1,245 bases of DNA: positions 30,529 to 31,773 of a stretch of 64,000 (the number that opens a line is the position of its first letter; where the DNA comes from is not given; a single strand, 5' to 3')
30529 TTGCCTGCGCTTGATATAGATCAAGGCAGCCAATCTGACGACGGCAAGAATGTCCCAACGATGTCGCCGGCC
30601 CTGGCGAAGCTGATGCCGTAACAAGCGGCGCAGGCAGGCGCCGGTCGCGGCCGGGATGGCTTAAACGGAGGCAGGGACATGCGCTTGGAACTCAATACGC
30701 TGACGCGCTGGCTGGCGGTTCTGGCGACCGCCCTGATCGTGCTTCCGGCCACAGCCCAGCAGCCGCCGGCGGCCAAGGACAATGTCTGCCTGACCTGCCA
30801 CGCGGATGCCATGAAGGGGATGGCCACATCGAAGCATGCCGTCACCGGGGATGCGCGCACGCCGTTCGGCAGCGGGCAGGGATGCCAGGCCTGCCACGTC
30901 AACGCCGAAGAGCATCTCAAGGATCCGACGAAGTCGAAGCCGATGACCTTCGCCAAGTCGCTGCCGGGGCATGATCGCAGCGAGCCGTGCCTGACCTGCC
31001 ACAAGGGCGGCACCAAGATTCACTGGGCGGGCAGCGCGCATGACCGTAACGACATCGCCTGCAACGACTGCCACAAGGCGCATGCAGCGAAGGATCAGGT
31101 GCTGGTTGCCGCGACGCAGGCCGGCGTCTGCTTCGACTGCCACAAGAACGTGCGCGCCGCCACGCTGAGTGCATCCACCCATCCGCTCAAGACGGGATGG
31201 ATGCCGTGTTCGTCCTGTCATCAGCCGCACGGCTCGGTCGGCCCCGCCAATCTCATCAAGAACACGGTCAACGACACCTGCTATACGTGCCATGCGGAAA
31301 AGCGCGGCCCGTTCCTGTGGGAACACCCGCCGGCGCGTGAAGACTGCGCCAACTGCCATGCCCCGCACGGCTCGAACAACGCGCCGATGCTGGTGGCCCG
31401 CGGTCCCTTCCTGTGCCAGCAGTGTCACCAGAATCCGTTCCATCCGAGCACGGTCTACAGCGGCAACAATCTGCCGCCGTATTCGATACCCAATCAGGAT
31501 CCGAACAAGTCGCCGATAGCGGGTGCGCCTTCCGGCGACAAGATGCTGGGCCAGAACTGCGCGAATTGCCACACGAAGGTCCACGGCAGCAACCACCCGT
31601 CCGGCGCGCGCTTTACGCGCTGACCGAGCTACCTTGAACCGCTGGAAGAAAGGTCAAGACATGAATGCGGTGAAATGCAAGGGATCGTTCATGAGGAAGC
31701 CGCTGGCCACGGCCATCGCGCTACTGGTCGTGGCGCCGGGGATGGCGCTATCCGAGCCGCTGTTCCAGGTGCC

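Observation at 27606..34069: MtoAB/PioAB-type porin-cytochrome module with CymA-like and monohaem partners, interleaved with regulators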

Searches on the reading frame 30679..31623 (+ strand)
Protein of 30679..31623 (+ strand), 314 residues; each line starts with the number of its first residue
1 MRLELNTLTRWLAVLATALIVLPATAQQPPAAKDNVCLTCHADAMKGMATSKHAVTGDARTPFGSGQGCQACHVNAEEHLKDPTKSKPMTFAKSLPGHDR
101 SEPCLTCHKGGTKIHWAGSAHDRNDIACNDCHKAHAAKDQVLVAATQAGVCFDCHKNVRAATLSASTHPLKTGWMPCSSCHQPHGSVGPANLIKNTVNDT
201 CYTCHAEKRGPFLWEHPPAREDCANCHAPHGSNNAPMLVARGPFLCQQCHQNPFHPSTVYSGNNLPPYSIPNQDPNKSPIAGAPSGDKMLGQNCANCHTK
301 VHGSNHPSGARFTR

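Call 3: search_protein_families(library=pfam, proteins=[window:30679-31623:+], max_evalue=0.01)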
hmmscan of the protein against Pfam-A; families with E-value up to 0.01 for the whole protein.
window:30679-31623:+ (314 aa): 5 families
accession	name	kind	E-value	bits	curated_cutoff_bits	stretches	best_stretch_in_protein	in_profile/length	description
PF09699.15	Paired_CXXCH_1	-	1.9e-35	120.7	20.6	3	216-252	1-38/41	Doubled CXXCH motif (Paired_CXXCH_1)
PF14522.11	Cytochrome_C7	-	2.7e-12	46.8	24.8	1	173-227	12-66/67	Cytochrome c7 and related cytochrome c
PF14537.11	Cytochrom_c3_2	-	2.9e-12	47.3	25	1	120-205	1-78/79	Cytochrome c3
PF22678.1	Cytochrom_c_NrfB-like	-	1.9e-11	44.7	27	2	69-143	1-76/89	Cytochrome c-type protein NrfB-like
PF22113.1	Mtrc-MtrF_II-IV_dom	-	6.1e-05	23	30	1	32-121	79-175/176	Outer membrane cytochrome MtrC/MtrF-like, domains II/IV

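Call 6: search_solved_structures(query=window:30679-31623:+, max_evalue=0.001, show_alignments=1)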
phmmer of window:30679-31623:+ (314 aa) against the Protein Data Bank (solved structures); distinct sequences matched with E-value up to 0.001: 2.
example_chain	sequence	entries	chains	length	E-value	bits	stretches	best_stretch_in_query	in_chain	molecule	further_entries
6r2q_A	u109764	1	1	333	1.7e-62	214.8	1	30-311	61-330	Cystathionine beta-synthase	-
6ef8_A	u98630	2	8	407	5.7e-05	25.7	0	289-311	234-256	C-type cytochrome OmcS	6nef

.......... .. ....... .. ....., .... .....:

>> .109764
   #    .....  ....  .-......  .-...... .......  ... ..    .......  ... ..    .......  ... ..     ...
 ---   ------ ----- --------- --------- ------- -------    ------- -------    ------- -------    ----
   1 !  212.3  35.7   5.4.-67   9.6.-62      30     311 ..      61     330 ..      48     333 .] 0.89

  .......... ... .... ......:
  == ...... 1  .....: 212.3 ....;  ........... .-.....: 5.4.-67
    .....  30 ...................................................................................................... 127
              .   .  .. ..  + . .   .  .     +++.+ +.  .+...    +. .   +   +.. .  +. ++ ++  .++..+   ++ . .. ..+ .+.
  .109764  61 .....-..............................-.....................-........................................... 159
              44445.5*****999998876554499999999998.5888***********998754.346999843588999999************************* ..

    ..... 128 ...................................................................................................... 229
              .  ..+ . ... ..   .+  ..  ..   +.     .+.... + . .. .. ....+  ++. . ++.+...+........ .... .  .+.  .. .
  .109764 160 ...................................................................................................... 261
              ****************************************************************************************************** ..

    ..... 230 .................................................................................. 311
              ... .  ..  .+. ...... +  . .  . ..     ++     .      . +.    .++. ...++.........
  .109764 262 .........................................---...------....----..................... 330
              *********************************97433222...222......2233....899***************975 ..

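Call 8: find_homologous_proteins(query=window:30679-31623:+, max_evalue=1e-10)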
Query window:30679-31623:+ (314 aa): 7991 proteins with E <= 1e-10 among 8000 candidates; the best 120 are listed.
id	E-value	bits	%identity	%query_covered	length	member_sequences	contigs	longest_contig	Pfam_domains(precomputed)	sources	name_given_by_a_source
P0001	2.2e-199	680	89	100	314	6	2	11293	PF09699.16,PF14537.12,PF22678.2,PF14522.12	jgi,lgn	-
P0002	2.7e-172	591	79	97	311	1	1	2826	PF09699.16,PF14537.12,PF22678.2,PF14522.12,PF22113.2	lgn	-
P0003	2.9e-126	439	67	89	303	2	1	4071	PF09699.16,PF14537.12,PF22678.2,PF14522.12,PF22113.2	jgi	jgi:DmsE family decaheme c-type cytochrome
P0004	2.2e-125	436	61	100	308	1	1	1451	PF09699.16,PF14537.12,PF22678.2,PF14522.12,PF22113.2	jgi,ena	-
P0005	2.7e-122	426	62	100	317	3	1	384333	PF09699.16,PF14537.12,PF22678.2,PF14522.12,PF22113.2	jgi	jgi:DmsE family decaheme c-type cytochrome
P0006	3.4e-121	423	65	89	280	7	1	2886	PF09699.16,PF14537.12,PF22678.2,PF14522.12,PF22113.2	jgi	jgi:DmsE family decaheme c-type cytochrome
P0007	2.1e-120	420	58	100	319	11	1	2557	PF09699.16,PF14537.12,PF22678.2,PF03264.20,PF14522.12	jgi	jgi:DmsE family decaheme c-type cytochrome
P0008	3.2e-120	419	65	89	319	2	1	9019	PF09699.16,PF14537.12,PF22678.2,PF14522.12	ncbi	ncbi:MAG TPA: DmsE family decaheme c-type cytochrome [Casimicrobiaceae bacterium]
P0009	5.7e-119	415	61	98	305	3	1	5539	PF09699.16,PF14537.12,PF22678.2,PF14522.12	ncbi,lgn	-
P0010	6.6e-119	415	65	89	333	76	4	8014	PF09699.16,PF14537.12,PF22678.2,PF14522.12,PF22113.2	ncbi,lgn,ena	-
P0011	6.6e-118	412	64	89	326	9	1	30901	PF09699.16,PF14537.12,PF22678.2,PF14522.12,PF22113.2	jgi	-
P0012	2.9e-117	410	65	89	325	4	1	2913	PF09699.16,PF14537.12,PF22678.2,PF14522.12,PF22113.2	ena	-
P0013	4.1e-117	409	64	89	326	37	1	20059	PF09699.16,PF14537.12,PF22678.2,PF14522.12,PF22113.2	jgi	jgi:DmsE family decaheme c-type cytochrome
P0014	8.8e-117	408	61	97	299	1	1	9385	PF09699.16,PF14537.12,PF22678.2,PF03264.20,PF14522.12,PF22113.2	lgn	-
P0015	1.6e-116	407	64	89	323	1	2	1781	PF09699.16,PF14537.12,PF22678.2,PF14522.12,PF22113.2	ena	-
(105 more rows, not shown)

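Call 10: search_protein_families(library=ncbifam, proteins=[window:30679-31623:+], max_evalue=0.001)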
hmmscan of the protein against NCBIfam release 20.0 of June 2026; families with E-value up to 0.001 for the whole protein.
window:30679-31623:+ (314 aa): 7 families
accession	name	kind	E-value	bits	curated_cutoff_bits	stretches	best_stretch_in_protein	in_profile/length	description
TIGR03508.1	decahem_SO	subfamily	7.1e-80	268.2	192.2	1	35-308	3-258/258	DmsE family decaheme c-type cytochrome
NF041028.1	decahem_GSU2203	exception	1.5e-71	241.2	325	1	31-309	33-306/317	GSU2203 family decaheme c-type cytochrome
TIGR01905.1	paired_CXXCH_1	subfamily_domain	8.3e-29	99.2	25.2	3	216-252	1-38/41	doubled CXXCH domain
TIGR03146.1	cyt_nit_nrfB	equivalog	2.4e-07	31.1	166.6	1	33-158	10-144/145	cytochrome c nitrite reductase pentaheme subunit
TIGR03153.1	cytochr_NrfH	equivalog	4.2e-07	30.1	134.2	0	98-145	25-72/138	cytochrome c nitrite reductase small subunit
NF045722.1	c3_cytochr_TmcA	equivalog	2.3e-05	24.2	114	0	102-159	58-114/125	acidic tetraheme cytochrome c3 TmcA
NF047727.1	4hemeCytCCctA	equivalog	0.00055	20.1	180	0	150-209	59-108/109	tetraheme c-type cytochrome CctA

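Call 12: find_encoding_contigs(protein=P0001, flank=10000, max_places=3)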
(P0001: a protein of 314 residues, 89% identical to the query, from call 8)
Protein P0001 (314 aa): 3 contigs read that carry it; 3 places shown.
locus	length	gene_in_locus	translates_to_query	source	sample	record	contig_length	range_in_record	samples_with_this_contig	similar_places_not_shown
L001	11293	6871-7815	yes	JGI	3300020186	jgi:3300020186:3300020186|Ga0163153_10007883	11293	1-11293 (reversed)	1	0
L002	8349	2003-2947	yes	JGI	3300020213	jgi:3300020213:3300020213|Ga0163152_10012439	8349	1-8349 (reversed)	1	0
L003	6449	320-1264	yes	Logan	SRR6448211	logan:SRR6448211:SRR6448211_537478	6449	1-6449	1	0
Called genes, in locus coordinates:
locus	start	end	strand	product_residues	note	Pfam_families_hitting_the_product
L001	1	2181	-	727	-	?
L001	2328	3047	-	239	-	PF03737:RraA-like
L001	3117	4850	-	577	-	PF00920:ILVD_EDD_N, PF24877:ILV_EDD_C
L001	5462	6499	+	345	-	PF09459:EB_dh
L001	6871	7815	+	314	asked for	PF14522:Cytochrome_C7 (faint), PF22678:Cytochrom_c_NrfB-like (weak), PF09699:Paired_CXXCH_1, PF14537:Cytochrom_c3_2 (weak), PF09699:Paired_CXXCH_1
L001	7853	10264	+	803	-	PF11854:MtrB_PioB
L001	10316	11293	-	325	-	?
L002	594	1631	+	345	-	PF09459:EB_dh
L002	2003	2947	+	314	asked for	PF14522:Cytochrome_C7 (faint), PF22678:Cytochrom_c_NrfB-like (weak), PF09699:Paired_CXXCH_1, PF14537:Cytochrom_c3_2 (weak), PF09699:Paired_CXXCH_1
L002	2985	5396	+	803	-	PF11854:MtrB_PioB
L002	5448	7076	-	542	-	-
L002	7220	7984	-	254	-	PF00528:BPD_transp_1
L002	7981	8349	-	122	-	?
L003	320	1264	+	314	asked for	PF14522:Cytochrome_C7 (faint), PF22678:Cytochrom_c_NrfB-like (weak), PF09699:Paired_CXXCH_1, PF14537:Cytochrom_c3_2 (weak), PF09699:Paired_CXXCH_1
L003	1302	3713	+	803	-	PF11854:MtrB_PioB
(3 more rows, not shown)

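Call 13: find_encoding_contigs(protein=P0005, flank=10000, max_places=2)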
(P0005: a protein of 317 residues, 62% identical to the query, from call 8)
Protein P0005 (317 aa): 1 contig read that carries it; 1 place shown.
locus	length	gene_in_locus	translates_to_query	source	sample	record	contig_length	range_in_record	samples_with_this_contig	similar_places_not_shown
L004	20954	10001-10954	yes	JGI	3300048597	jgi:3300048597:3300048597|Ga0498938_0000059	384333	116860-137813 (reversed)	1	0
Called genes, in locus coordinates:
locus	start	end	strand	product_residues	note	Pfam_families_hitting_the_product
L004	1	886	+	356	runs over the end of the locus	PF01699:Na_Ca_ex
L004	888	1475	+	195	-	PF00565:SNase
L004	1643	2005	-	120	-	-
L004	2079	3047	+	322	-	PF00756:Esterase, PF10503:Esterase_PHB, PF02230:Abhydrolase_2, PF00326:Peptidase_S9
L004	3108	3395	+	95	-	-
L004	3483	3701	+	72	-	-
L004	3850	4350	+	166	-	PF20730:YetF_N, PF04239:DUF421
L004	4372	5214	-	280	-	PF08668:HDOD, PF01966:HD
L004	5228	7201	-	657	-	PF05157:MshEN, PF00437:T2SSE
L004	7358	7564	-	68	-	PF00313:CSD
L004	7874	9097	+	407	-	-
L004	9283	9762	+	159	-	PF00027:cNMP_binding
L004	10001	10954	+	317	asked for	PF14522:Cytochrome_C7 (faint), PF14537:Cytochrom_c3_2 (faint), PF22113:Mtrc-MtrF_II-IV_dom (faint), PF22678:Cytochrom_c_NrfB-like, PF09699:Paired_CXXCH_1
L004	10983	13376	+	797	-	PF11854:MtrB_PioB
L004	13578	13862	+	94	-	PF00034:Cytochrom_C (weak)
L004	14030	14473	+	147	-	PF03100:CcmE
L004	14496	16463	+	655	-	PF01578:Cytochrom_C_asm, PF16327:CcmF_C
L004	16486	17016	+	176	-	PF08534:Redoxin, PF00578:AhpC-TSA, PF00085:Thioredoxin (faint), PF13905:Thioredoxin_8 (weak)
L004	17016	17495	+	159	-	PF03918:CcmH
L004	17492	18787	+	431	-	PF23914:TPR_CcmH_CycH, PF23892:Ig_CycH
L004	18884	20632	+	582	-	PF14522:Cytochrome_C7 (faint), PF14537:Cytochrom_c3_2 (faint), PF02335:Cytochrom_C552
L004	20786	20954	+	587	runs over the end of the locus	PF13435:Cytochrome_C554 (faint), PF14522:Cytochrome_C7 (faint), PF14537:Cytochrom_c3_2 (faint), PF22113:Mtrc-MtrF_II-IV_dom (faint), PF02335:Cytochrom_C552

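Call 15: find_related_loci(query=A1, collection=genome_contigs, flank=10000)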
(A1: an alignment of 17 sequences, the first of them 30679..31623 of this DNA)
Query A1 (314 aa) in genome_contigs; peptide patterns used: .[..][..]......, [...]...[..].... (x = any residue, [..] = any of these).
600 stretches matched a pattern (row limit reached: there are more); 586 encode a relative of the query (tblastn E <= 1e-3); the best 80 are kept; 80 distinct loci.
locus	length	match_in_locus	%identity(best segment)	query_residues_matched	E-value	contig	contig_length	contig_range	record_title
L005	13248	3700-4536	62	23-314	2e-120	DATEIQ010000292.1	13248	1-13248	MAG TPA_asm: Casimicrobiaceae bacterium isolate SMAG_U8842 k141_1412357, whole genome shotgun sequence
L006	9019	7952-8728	64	36-309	8e-118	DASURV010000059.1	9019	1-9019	MAG TPA_asm: Casimicrobiaceae bacterium isolate SMAG_U1716 k141_1304694, whole genome shotgun sequence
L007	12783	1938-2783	52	22-314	7e-103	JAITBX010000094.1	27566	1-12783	MAG: Burkholderiales bacterium isolate Nct323_bin2 k119_1132801, whole genome shotgun sequence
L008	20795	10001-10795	54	37-314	2e-102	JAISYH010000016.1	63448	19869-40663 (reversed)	MAG: Burkholderiales bacterium isolate Nc350_bin219 k119_3555720, whole genome shotgun sequence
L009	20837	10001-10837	55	34-314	8e-100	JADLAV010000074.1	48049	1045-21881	MAG: Burkholderiales bacterium isolate SJ14 c_000001630068, whole genome shotgun sequence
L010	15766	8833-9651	56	34-314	9e-99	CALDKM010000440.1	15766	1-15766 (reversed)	MAG TPA_asm: uncultured proteobacterium isolate SRR5576005_bin.170_CONCOCT_v1.1_MAG genome assembly, contig: ERZ795034.3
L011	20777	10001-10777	58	51-314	1e-95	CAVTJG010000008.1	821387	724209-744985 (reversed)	MAG: uncultured beta proteobacterium isolate MFD05684.bin.1.75 genome assembly, contig: contig_19200, whole genome shotg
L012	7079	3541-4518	48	13-314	6e-95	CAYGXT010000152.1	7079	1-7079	MAG TPA_asm: uncultured Myxococcaceae bacterium isolate ERP119294_co1_426 genome assembly, contig: NODE_15637_length_707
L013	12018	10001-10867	51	14-314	3e-88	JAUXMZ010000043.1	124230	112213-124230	MAG: Burkholderiales bacterium isolate C1_concoct.bin.24 C1_k141_132622, whole genome shotgun sequence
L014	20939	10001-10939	46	11-314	5e-86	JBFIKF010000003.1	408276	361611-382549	MAG: Porticoccaceae bacterium isolate Mix_sand12.2021.10.D.21 k141_1075682_length_408276_cov_71.0011, whole genome shotg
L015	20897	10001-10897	51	11-309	2e-94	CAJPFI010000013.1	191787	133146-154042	Burkholderiales bacterium isolate BURK1 genome assembly, contig: CONTIG_13, whole genome shotgun sequence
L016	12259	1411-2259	48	31-314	4e-84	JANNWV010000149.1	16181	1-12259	MAG: Gammaproteobacteria bacterium isolate VAR_34_metabat_308 VAR_34_k141_1189815, whole genome shotgun sequence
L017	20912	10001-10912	45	12-314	7e-82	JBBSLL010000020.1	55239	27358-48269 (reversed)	MAG: Lysobacterales bacterium isolate metawrap_LS4_65 metawrap_LS4_65_K_442383_L_55239_cov_23.9967, whole genome shotgun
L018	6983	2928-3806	46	24-314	4e-82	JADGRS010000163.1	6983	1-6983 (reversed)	MAG: Burkholderiales bacterium isolate Chersky.9_13 contig-100_2665, whole genome shotgun sequence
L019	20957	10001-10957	45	1-314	2e-81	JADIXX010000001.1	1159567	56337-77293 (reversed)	MAG: Candidatus Aalborgicola defluviihabitans isolate AalE_18-Q3-R2-46_BAT3C.116 tig00000605-10-11578160, whole genome s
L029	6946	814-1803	42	5-314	1e-79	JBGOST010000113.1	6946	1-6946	MAG: Usitatibacter sp. isolate OBJ_0618_7090110_180 k141_2865105_length_6946_cov_10.0630, whole genome shotgun sequence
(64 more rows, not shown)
